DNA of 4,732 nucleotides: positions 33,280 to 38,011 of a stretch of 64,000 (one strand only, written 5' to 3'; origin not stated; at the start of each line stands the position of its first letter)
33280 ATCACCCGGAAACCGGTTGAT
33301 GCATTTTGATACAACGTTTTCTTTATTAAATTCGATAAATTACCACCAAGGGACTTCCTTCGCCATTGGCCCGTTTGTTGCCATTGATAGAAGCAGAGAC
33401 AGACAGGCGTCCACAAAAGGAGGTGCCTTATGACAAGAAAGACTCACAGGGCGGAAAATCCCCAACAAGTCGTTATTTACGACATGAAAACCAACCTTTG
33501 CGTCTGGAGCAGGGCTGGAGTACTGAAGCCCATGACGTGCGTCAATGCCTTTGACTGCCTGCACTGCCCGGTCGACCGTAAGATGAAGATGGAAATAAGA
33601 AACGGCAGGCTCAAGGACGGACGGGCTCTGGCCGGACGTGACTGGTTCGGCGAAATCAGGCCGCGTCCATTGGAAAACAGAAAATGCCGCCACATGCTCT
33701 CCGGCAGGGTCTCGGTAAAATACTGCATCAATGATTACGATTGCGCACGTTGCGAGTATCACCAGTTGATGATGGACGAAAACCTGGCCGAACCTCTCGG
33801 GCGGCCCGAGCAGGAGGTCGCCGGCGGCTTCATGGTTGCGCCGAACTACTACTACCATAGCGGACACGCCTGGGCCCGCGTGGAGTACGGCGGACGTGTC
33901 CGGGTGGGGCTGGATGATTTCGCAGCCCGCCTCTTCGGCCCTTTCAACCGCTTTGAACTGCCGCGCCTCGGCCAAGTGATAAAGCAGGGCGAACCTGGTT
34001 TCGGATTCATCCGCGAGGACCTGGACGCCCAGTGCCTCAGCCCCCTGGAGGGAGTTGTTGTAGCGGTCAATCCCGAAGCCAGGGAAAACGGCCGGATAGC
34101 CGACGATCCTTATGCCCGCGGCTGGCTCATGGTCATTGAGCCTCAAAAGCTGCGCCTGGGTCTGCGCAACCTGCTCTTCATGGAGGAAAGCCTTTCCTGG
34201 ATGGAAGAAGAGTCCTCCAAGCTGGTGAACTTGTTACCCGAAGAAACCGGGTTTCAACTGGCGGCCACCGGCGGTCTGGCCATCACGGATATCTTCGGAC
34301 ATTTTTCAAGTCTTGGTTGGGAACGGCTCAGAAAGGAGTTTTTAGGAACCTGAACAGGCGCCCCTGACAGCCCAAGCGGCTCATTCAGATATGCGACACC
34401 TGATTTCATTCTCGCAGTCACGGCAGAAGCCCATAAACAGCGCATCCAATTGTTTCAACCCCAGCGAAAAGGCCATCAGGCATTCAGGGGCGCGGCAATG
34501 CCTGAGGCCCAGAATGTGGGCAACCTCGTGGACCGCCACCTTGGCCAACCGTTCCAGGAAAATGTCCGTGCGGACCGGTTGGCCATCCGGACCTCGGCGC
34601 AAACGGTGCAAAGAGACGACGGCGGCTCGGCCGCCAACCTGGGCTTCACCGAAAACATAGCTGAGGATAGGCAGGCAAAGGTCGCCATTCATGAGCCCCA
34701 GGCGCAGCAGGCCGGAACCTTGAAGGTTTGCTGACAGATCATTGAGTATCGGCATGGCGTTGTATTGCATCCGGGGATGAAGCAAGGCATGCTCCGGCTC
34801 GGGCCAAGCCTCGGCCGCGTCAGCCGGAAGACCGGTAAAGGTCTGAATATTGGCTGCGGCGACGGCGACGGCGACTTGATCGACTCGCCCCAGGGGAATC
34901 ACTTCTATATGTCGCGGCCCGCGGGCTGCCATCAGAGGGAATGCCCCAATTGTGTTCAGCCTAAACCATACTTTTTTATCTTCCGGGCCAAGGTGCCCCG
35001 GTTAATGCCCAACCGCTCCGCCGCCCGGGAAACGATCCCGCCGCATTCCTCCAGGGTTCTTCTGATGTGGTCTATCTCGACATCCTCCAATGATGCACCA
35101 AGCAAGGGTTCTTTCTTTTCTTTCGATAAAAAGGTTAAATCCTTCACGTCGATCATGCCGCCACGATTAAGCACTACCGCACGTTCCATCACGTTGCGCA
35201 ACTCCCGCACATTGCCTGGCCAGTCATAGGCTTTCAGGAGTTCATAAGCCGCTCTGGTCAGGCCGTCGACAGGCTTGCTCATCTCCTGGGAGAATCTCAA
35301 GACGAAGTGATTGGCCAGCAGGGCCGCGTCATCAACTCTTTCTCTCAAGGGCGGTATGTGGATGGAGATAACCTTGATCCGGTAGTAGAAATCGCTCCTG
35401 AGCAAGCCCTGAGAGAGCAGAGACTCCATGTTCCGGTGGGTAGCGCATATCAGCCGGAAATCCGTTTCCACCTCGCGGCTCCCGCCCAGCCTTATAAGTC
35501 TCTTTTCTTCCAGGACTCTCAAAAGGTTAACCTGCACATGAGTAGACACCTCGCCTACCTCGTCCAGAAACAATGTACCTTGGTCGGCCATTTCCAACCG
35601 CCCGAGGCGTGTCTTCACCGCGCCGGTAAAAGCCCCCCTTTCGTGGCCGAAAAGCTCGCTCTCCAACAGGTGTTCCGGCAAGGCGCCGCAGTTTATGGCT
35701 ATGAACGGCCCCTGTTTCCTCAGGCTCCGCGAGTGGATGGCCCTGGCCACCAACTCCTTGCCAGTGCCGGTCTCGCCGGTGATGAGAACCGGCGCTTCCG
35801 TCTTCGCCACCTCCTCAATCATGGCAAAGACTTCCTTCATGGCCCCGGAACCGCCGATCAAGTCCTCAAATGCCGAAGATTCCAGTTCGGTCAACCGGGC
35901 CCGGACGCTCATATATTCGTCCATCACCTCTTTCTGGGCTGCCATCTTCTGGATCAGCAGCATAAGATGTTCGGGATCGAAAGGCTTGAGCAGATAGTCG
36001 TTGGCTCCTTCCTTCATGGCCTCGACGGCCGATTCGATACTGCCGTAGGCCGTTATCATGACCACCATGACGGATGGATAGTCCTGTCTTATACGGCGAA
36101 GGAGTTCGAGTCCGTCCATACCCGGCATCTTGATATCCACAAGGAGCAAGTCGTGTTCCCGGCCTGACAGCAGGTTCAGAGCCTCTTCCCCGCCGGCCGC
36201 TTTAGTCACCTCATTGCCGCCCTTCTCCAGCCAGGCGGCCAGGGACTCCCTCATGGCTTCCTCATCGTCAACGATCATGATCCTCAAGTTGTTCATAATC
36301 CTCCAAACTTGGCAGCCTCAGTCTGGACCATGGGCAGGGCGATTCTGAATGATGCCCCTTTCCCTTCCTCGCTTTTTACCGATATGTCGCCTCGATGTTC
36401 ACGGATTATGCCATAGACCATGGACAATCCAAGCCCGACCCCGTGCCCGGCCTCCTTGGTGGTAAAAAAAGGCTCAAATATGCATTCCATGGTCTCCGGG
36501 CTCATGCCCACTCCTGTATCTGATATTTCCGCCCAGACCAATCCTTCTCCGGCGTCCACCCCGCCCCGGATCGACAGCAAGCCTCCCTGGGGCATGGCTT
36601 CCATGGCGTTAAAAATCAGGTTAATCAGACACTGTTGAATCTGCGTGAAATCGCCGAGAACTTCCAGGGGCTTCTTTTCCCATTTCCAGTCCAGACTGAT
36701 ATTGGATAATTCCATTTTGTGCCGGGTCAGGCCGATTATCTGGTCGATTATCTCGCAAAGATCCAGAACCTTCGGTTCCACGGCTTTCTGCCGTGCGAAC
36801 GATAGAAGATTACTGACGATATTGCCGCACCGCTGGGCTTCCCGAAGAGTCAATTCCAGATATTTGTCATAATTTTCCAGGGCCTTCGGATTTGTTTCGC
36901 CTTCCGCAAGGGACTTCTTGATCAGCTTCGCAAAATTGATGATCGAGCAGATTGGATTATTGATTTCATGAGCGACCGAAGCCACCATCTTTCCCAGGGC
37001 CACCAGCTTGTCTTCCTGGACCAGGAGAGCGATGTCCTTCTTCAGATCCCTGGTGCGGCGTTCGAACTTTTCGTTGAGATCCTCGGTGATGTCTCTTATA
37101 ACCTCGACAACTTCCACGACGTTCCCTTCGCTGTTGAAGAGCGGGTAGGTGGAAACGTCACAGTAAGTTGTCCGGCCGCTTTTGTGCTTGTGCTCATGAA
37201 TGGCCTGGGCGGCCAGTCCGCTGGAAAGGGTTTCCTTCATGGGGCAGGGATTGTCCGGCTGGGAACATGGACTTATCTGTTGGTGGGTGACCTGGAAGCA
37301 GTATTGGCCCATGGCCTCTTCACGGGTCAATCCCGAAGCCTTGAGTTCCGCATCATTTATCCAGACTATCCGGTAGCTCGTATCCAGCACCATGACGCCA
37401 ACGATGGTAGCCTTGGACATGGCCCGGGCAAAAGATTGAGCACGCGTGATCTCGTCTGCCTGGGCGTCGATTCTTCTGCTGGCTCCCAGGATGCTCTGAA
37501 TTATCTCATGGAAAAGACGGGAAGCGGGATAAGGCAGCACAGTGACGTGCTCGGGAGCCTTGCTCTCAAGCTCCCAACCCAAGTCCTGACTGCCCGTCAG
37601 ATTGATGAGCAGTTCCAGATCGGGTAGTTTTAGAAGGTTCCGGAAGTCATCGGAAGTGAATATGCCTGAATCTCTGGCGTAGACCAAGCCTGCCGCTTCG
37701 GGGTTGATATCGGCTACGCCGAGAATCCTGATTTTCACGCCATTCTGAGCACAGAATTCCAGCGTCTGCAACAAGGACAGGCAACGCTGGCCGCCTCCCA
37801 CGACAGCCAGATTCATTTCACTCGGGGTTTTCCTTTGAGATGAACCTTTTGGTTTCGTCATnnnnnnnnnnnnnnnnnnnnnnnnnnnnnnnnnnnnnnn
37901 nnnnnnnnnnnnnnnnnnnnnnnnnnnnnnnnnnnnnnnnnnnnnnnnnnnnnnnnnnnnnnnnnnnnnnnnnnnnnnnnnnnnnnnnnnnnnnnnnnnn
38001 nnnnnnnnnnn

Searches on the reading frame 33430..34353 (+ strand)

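Call 5: search_protein_families(library=ncbifam, proteins=[window:33430-34353:+], max_evalue=0.00001)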
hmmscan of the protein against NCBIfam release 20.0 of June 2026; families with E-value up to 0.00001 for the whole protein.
window:33430-34353:+ (307 aa): 3 families
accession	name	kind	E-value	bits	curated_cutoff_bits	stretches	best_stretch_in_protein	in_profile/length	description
NF002270.0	PRK01202.1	subfamily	6.1e-14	51.9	117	1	138-253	6-121/129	glycine cleavage system protein GcvH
TIGR00527.1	gcvH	equivalog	2.3e-12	47.1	115.85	1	140-252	6-119/129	glycine cleavage system protein GcvH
TIGR03077.1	not_gcvH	equivalog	1.7e-06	28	144.05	1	141-237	1-98/110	glycine cleavage protein H-like protein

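Call 6: search_protein_families(library=pfam, proteins=[window:33430-34353:+], max_evalue=0.001)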
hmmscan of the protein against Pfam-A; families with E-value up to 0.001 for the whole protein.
window:33430-34353:+ (307 aa): 1 family
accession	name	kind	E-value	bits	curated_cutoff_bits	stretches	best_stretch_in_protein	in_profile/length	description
PF01597.25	GCV_H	-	1e-13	51.7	22.2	1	141-242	2-104/122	Glycine cleavage H-protein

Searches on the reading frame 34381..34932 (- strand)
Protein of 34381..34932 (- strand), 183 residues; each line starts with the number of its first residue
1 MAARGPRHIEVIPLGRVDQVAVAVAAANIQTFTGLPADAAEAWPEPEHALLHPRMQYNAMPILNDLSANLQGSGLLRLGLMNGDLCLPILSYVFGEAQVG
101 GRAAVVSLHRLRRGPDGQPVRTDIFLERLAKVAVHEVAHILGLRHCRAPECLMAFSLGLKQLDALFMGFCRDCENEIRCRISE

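Call 34: search_protein_families(library=pfam, proteins=[window:34381-34932:-], max_evalue=0.00001)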
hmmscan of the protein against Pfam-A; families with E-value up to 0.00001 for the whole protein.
window:34381-34932:- (183 aa): 2 families
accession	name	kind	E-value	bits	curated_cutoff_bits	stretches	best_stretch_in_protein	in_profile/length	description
PF07998.17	Peptidase_M54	-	5.3e-17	62.9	24.4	1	74-178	94-193/194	Peptidase family M54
PF00413.30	Peptidase_M10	-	4.6e-06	27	24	1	128-157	107-136/159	Matrixin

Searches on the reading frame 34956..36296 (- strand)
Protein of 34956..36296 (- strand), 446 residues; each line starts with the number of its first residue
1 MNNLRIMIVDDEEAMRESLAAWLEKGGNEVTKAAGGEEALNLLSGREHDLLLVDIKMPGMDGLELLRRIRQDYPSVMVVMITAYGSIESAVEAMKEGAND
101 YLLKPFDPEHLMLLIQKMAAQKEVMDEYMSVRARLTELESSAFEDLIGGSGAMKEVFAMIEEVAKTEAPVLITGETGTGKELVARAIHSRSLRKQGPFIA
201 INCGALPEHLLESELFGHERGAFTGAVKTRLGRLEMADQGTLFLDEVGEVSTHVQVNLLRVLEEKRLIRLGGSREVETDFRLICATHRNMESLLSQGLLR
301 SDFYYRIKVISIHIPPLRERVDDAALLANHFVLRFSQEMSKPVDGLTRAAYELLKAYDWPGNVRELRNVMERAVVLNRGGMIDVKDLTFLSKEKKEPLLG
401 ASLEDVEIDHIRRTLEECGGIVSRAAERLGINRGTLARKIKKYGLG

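Call 5: search_protein_families(library=ncbifam, proteins=[window:34956-36296:-], max_evalue=0.00001)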
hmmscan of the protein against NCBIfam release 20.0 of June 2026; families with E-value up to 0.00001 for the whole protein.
window:34956-36296:- (446 aa): 116 families (the best 25 are shown)
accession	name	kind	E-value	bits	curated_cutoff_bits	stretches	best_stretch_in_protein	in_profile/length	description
NF008469.0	PRK11361.1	equivalog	5.9e-132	440.6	714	1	4-445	5-456/461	acetoacetate metabolism transcriptional regulator AtoC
TIGR01818.1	ntrC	equivalog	9e-128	427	558.6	1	6-388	1-378/463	nitrogen regulation protein NR(I)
TIGR02915.1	PEP_resp_reg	equivalog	1.2e-122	409.9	502.6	1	6-445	1-444/445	PEP-CTERM-box response regulator transcription factor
NF007689.0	PRK10365.1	equivalog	9.6e-116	387.1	760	1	2-440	4-439/441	sigma-54-dependent response regulator transcription factor ZraR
NF041946.1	LuxO_transreg_Vib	equivalog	7.9e-110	367.8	800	1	11-385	4-374/463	quorum-sensing sigma-54 dependent transcriptional regulator LuxO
NF051870.1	NAssimRespRegNtrX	equivalog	5.7e-106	355.1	600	1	5-445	3-452/452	nitrogen assimilation response regulator NtrX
NF008176.1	PRK10923.1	equivalog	1e-104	350.7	620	1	3-388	3-382/469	nitrogen regulation protein NR(I)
TIGR01817.1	nifA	equivalog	3.8e-103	346.1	528.85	1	119-411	171-464/534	nif-specific transcriptional activator NifA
NF041552.1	TF_PrdR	equivalog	2.4e-100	336.6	795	1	130-444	253-577/577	sigma-54 dependent transcriptional regulator PrdR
NF011695.0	PRK15115.1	equivalog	1e-99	334.3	763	1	4-438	7-431/445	two-component system response regulator GlrR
NF049963.1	RespRegFlgRCampy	domain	6e-98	328.5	750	1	5-445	2-429/429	fla regulon two-component system response regulator FlgR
NF050807.1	TransRegFlbDCaul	equivalog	2.6e-97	326.5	750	1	25-388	22-362/454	sigma-54-dependent transcriptional regulator FlbD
NF038308.1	RNA_repair_RtcR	equivalog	5e-94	316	650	1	86-388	122-433/530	RNA repair transcriptional activator RtcR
NF003451.0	PRK05022.1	equivalog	8.3e-92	308.5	476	1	118-445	168-510/512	nitric oxide reductase transcriptional regulator NorR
NF011958.0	PRK15429.1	equivalog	2.7e-90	303.9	830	1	122-445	358-686/692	formate hydrogenlyase transcriptional activator FlhA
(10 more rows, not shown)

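Call 6: search_protein_families(library=pfam, proteins=[window:34956-36296:-], max_evalue=0.001)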
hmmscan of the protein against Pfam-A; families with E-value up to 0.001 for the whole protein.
window:34956-36296:- (446 aa): 9 families
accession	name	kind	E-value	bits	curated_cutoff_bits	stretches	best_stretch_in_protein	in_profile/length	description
PF00158.32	Sigma54_activat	-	1.7e-68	230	20.2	1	146-313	1-168/168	Sigma-54 interaction domain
PF00072.30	Response_reg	-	1.3e-33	115.9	30.2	1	6-115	1-110/111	Response regulator receiver domain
PF25601.1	AAA_lid_14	-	6.7e-25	87.2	27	1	318-394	1-77/87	AAA+ ATPase lid domain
PF14532.12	Sigma54_activ_2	-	7.1e-23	81.8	25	1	147-317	1-138/138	Sigma-54 interaction domain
PF02954.25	HTH_8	-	2.7e-15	56.3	22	1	402-443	1-42/42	Bacterial regulatory protein, Fis family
PF07728.20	AAA_5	-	3.4e-09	37.3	22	1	169-293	1-130/139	AAA domain (dynein-related subfamily)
PF00004.35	AAA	-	4.3e-06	27.6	21.2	1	170-302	1-124/131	ATPase family associated with various cellular activities (AAA)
PF07724.20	AAA_2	-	4.9e-06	27.1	27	1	168-286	4-122/166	AAA domain (Cdc48 subfamily)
PF01078.27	Mg_chelatase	-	1.4e-05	25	20.3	0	225-286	93-156/207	Magnesium chelatase, subunit ChlI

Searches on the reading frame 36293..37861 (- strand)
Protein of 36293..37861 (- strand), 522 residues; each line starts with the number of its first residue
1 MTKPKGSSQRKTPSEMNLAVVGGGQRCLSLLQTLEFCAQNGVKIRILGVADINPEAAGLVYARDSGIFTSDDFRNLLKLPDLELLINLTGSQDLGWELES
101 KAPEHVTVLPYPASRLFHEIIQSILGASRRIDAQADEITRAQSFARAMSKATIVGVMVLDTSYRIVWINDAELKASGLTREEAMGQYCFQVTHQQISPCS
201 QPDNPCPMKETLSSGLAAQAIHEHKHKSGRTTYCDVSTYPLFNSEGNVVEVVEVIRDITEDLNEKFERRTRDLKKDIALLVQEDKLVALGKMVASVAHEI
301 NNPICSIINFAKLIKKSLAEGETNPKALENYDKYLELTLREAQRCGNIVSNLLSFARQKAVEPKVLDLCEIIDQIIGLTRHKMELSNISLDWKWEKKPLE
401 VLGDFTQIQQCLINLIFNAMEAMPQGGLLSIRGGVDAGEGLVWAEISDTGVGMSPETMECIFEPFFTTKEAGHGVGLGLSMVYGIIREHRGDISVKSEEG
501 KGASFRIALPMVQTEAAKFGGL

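Call 5: search_protein_families(library=ncbifam, proteins=[window:36293-37861:-], max_evalue=0.00001)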
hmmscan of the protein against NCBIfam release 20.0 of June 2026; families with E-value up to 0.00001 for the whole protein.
window:36293-37861:- (522 aa): 76 families (the best 25 are shown)
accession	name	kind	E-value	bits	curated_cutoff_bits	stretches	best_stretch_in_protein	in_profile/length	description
NF008468.0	PRK11360.1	equivalog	2e-68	231.3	646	1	128-515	253-612/616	two-component system sensor histidine kinase AtoS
NF052574.1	HisKinEspCMyxo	equivalog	1.2e-51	175.9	1200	1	146-517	291-643/785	serine histidine kinase EspC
NF046020.1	HisKinCckABruc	equivalog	4.7e-51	173.6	1000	1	280-516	471-712/868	cell cycle histidine kinase CckA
NF007688.0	PRK10364.1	equivalog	5.3e-48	163.9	479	1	266-513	220-453/460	two-component system sensor histidine kinase ZraS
NF052573.1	HisKinEspAMyxo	equivalog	8.7e-45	153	1400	1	151-515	262-615/755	serine histidine kinase EspA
NF010411.0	PRK13837.1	equivalog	4.2e-44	150.8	647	1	280-516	441-680/828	two-component system VirA-like sensor kinase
NF046044.1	PnpS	equivalog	5.3e-40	137.6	400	1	117-510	29-390/390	two-component system histidine kinase PnpS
NF010076.0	PRK13557.1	subfamily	2e-39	135.5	631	1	163-516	53-399/540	histidine kinase famiy protein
NF041777.1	sens_FixL_Rhizob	equivalog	9.1e-39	133.4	850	1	251-514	229-484/485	sensor protein FixL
NF046026.1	HisKinCckACaul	equivalog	1.2e-38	132.7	1000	1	279-516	292-537/678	cell cycle histidine kinase CckA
NF047497.1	HK_LIC_12097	equivalog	3.5e-38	131.3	500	1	145-511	13-366/367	LIC_12097 family sensor histidine kinase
NF047466.1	hybrid_RR_LvrB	exception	6.5e-38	130.9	500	1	257-511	119-376/377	hybrid histidine kinase/response regulator LvrB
NF038348.1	T2SS_HK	subfamily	1.1e-35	123.1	450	1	338-511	404-573/574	histidine kinase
NF053867.1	SprKinKinDBac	equivalog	3.9e-35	121.3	775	1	284-512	281-498/500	sporulation kinase KinD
TIGR02966.1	phoR_proteo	equivalog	7.7e-31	107.3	334.2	1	146-508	9-332/333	phosphate regulon sensor histidine kinase PhoR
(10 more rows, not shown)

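Call 6: search_protein_families(library=pfam, proteins=[window:36293-37861:-], max_evalue=0.001)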
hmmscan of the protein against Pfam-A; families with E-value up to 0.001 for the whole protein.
window:36293-37861:- (522 aa): 5 families
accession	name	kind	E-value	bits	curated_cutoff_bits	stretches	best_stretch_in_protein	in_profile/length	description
PF02518.31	HATPase_c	-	5.2e-23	82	26.4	1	403-511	1-109/111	Histidine kinase-, DNA gyrase B-, and HSP90-like ATPase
PF13426.13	PAS_9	-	1.6e-16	60.9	27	1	154-260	2-103/103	PAS domain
PF08448.16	PAS_4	-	7e-15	55.7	23.1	1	154-260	6-107/110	PAS fold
PF00512.31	HisKA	-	2.5e-14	53.5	26.9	1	289-358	2-63/66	His Kinase A (phospho-acceptor) domain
PF00989.32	PAS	-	3.1e-08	34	22.6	1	146-258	4-113/113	PAS fold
